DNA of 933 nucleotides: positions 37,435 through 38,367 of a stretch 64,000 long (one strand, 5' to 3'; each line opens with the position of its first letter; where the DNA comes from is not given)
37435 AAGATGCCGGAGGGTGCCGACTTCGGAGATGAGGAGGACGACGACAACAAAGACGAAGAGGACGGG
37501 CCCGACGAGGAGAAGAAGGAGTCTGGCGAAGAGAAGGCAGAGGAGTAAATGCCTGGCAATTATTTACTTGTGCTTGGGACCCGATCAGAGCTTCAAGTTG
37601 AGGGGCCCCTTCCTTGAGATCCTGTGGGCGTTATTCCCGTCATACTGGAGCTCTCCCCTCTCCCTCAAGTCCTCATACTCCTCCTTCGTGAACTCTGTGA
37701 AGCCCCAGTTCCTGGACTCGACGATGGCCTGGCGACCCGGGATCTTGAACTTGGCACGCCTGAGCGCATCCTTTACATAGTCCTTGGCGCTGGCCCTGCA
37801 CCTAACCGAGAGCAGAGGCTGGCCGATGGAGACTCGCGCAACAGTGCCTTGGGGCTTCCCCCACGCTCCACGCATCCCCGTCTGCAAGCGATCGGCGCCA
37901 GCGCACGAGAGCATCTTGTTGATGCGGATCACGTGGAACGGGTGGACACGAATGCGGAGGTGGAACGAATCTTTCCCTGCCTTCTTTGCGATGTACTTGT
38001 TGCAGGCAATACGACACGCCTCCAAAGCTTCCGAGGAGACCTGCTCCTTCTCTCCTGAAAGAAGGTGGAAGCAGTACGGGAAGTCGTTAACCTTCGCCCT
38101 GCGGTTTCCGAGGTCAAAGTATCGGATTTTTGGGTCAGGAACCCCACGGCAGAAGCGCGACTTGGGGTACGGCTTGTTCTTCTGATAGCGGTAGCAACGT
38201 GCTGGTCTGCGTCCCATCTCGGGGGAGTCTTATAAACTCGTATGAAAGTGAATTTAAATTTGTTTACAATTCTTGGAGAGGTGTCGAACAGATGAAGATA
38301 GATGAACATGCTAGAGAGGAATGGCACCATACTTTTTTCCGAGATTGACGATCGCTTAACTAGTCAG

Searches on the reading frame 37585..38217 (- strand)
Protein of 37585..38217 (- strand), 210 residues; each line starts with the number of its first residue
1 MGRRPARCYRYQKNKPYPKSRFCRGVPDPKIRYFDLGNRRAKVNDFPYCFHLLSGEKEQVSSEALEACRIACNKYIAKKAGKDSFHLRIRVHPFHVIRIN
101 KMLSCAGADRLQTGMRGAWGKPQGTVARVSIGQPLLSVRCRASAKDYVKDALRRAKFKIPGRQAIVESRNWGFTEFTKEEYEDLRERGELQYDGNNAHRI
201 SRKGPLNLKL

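Call 22: find_encoding_contigs(protein=P0137, flank=10000, max_places=3)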
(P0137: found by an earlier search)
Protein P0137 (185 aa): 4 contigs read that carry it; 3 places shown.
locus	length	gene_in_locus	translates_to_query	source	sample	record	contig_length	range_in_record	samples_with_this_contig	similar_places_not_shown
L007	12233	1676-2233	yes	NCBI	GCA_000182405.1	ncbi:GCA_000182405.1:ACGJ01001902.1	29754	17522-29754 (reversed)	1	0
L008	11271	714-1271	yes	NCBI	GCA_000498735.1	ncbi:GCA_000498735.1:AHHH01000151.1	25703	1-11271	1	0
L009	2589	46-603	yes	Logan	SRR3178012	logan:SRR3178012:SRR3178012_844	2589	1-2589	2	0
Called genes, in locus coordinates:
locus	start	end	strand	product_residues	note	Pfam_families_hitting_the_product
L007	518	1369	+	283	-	PF03302:VSP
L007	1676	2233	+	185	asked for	PF04969:CS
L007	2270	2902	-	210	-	PF00252:Ribosomal_L16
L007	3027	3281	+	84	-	PF00076:RRM_1 (weak)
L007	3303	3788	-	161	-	-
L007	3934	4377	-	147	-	PF09229:Aha1_N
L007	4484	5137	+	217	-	-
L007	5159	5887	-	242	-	-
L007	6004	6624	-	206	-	PF01105:EMP24_GP25L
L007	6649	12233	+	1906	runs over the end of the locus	-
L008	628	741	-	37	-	-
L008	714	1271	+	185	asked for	PF04969:CS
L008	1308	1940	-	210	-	PF00252:Ribosomal_L16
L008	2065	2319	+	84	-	PF00076:RRM_1 (weak)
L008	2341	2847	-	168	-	-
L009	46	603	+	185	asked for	PF04969:CS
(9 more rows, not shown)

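Call 23: find_encoding_contigs(protein=P0138, flank=10000, max_places=3)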
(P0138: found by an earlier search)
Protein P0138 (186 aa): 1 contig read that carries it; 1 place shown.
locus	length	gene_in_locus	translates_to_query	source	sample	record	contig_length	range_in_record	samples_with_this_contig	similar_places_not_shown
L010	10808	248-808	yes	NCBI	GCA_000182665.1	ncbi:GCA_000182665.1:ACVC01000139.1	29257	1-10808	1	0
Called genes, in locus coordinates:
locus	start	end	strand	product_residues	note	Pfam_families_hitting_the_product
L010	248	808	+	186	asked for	PF04969:CS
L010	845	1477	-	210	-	PF00252:Ribosomal_L16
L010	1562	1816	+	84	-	-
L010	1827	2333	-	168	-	-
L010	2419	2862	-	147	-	PF09229:Aha1_N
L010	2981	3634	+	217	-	-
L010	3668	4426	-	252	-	-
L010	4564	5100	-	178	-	PF01105:EMP24_GP25L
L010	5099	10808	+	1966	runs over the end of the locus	-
